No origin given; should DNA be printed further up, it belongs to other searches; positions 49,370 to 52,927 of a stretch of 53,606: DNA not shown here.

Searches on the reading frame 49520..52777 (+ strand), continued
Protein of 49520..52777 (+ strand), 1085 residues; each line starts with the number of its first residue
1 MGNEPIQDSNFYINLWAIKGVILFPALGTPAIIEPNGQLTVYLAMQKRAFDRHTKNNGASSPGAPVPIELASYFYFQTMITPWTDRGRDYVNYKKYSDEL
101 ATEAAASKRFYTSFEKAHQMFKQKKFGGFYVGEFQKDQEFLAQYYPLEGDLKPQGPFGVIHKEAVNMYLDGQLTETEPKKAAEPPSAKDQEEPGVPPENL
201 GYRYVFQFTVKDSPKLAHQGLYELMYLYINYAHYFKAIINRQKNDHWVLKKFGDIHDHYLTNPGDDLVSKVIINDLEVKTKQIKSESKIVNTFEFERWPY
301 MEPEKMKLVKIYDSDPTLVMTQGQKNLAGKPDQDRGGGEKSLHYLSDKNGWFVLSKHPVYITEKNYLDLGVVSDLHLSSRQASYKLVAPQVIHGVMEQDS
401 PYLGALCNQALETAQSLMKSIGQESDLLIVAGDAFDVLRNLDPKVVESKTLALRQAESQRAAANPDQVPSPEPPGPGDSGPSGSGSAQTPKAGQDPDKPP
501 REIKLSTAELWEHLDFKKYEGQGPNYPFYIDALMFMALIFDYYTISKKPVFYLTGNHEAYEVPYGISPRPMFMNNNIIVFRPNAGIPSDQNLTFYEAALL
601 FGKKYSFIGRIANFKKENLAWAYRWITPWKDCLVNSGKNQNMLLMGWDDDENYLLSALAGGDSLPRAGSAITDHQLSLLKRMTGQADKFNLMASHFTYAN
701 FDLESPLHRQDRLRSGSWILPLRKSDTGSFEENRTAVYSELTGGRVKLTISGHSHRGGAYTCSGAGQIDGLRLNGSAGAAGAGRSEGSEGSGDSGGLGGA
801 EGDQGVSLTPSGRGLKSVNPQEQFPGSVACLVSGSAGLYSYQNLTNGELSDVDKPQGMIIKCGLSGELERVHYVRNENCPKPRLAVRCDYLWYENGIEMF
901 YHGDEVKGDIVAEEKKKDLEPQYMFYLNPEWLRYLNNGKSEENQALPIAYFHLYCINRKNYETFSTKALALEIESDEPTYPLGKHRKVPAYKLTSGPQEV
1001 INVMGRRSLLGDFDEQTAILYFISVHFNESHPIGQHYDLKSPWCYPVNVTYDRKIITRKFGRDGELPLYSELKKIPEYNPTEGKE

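Call 65: search_solved_structures(query=A3, max_evalue=1, show_alignments=2)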
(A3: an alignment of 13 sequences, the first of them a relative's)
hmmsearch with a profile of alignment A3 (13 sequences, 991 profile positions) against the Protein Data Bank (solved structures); distinct sequences matched with E-value up to 1: 3.
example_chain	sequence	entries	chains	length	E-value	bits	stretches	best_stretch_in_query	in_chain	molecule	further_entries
8s7f_A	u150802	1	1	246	0.21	12.7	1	659-716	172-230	UDP-2,3-diacylglucosamine hydrolase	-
5wly_A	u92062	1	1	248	0.36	11.9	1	657-697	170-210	UDP-2,3-diacylglucosamine hydrolase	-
8qjz_A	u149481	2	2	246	0.43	11.7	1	659-697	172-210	UDP-2,3-diacylglucosamine hydrolase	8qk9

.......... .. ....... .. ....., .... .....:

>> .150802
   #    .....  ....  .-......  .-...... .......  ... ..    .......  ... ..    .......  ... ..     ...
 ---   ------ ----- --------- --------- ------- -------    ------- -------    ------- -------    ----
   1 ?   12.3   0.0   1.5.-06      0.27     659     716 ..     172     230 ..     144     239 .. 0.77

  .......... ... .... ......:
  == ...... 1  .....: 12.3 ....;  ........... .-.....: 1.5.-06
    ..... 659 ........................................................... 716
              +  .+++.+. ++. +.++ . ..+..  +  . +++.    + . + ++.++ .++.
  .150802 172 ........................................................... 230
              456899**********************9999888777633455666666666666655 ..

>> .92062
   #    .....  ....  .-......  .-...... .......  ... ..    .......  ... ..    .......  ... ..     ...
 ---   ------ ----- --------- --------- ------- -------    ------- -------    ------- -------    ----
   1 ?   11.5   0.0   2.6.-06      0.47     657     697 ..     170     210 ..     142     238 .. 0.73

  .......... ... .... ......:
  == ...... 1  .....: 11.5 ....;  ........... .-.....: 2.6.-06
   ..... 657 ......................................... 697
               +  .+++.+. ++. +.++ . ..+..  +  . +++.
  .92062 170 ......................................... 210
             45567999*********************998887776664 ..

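Call 67: search_protein_families(library=pfam, alignment_id=A3, max_evalue=1)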
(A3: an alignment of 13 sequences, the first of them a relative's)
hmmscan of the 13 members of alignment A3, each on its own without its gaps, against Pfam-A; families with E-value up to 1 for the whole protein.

A. member 1, P0016 (1065 aa): 2 families
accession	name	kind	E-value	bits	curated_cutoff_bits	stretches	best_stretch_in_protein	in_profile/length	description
PF00149.33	Metallophos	-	1.2e-05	26.3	21.5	1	516-580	54-117/191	Calcineurin-like phosphoesterase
PF03495.19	Binary_toxB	-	0.022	15.4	25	1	47-103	11-66/78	Clostridial binary toxin B/anthrax toxin PA Ca-binding domain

B. families by the number of members that match (of 13 scanned): 7 families
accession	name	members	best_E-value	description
PF00149.33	Metallophos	12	6.6e-09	Calcineurin-like phosphoesterase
PF12850.12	Metallophos_2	4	0.015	Calcineurin-like phosphoesterase superfamily domain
PF03495.19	Binary_toxB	1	0.022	Clostridial binary toxin B/anthrax toxin PA Ca-binding domain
PF23430.1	DUF7117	1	0.033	Family of unknown function (DUF7117)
PF24435.1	RRM_NFXL1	1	0.059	NFXL1 RRM-like domain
PF23623.1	GBD_IRG7_N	1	0.13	IRG7 N-terminal galactose binding domain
PF22663.2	Rhv_5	1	0.16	Picornavirus coat protein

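Call 70: search_dna_similar(query=L020:5607-8690:+, collection=plasmids, mode=protein, max_evalue=0.001, max_rows=20)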
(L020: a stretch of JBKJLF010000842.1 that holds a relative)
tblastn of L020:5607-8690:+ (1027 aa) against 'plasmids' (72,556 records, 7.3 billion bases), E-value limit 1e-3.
No match.

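Call 78: search_protein_families(library=padloc, proteins=[window:49520-52777:+, L009:5006-6295:+, L020:8703-10022:+], max_evalue=0.01)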
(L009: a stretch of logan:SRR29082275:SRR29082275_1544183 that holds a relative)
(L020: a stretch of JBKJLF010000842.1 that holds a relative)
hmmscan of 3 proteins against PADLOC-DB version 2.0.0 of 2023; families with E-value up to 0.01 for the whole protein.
window:49520-52777:+ (1085 aa): 0 families

L009:5006-6295:+ (429 aa): 0 families

L020:8703-10022:+ (439 aa): 0 families

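Call 79: find_related_loci(query=A3, collection=viral_contigs, flank=8000)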
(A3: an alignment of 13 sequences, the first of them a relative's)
Query A3 (1065 aa) in viral_contigs; peptide patterns used: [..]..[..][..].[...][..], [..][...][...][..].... (x = any residue, [..] = any of these).
101 stretches matched a pattern, but none encodes a relative of the query by tblastn (E <= 1e-3).

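Call 81: fold_search(model_id=the predicted structure, library=pdb)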
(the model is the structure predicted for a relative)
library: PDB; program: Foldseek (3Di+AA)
matches with E <= 10: 183; with E <= 0.001: 0
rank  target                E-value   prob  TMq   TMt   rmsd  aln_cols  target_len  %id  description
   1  2d6f_D                2.3e-01  0.04  0.04  0.06  20.7       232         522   12  Crystal structure of Glu-tRNA(Gln) amidotransferase in the complex with tRNA(Gln) (released 2006-07-11)
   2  3kys_C                3.0e-01  0.11  0.07  0.25  22.4       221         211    6  Crystal structure of human YAP and TEAD complex (released 2010-02-23)
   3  9syi_A                3.3e-01  0.30  0.06  0.25   7.1       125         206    6  Crystal structure of TEAD4 in complex with compound 9 (released 2026-03-11)
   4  9syi_B                3.9e-01  0.28  0.06  0.25   6.0       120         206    8  Crystal structure of TEAD4 in complex with compound 9 (released 2026-03-11)
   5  6h6m_A                4.9e-01  0.06  0.05  0.13  15.2       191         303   11  CR10 murine norovirus protruding domain in complex with the CD300lf receptor and glycochenodeoxycholate (GCDCA) (released 2019-08-14)
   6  2obs_A                6.0e-01  0.05  0.05  0.13  16.1       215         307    9  Crystal Structures of P Domain of Norovirus VA387 in Complex with Blood Group Trisaccharides type A (released 2007-04-24)
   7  2d6f_C                8.4e-01  0.03  0.03  0.06  20.2       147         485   14  Crystal structure of Glu-tRNA(Gln) amidotransferase in the complex with tRNA(Gln) (released 2006-07-11)
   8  5etl_C                8.9e-01  0.07  0.04  0.15  13.8       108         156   17  E. coli 6-hydroxymethyl-7,8-dihydropterin pyrophosphokinase complexed with AMPCPP and inhibitor at 1.82 angstrom resol (released 2016-05-04)
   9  3es6_A                9.4e-01  0.07  0.06  0.15  12.8       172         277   10  Crystal structure of the novel complex formed between Zinc 2-glycoprotein (ZAG) and Prolactin inducible protein (PIP)  (released 2008-10-28)
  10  7oxj_A                9.9e-01  0.01  0.03  0.09  18.4       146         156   11  ttSlyD with M8A pseudo-wild-type S2 peptide (released 2022-03-16)
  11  2gmq_B                1.1e+00  0.16  0.05  0.34  11.1        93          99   16  Crystal structure of protein EF0006 from Enterococcus faecalis (released 2006-05-09)
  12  9ul0_B                1.2e+00  0.03  0.05  0.08  19.8       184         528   13  Wild-type Bacillus megaterium Penicillin G Acylase with Covalently Bound Phenylacetic Acid (released 2026-02-18)
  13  7b73_B                1.4e+00  0.05  0.06  0.16  11.0       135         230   21  Insight into the molecular determinants of thermal stability in halohydrin dehalogenase HheD2. (released 2021-04-07)
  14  8xks_B                1.4e+00  0.03  0.04  0.07  58.2       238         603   11  The cryo-EM structure of Orf2971-FtsHi motor complex (released 2024-12-04)
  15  5etl_A                1.7e+00  0.07  0.05  0.19  14.0       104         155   16  E. coli 6-hydroxymethyl-7,8-dihydropterin pyrophosphokinase complexed with AMPCPP and inhibitor at 1.82 angstrom resol (released 2016-05-04)
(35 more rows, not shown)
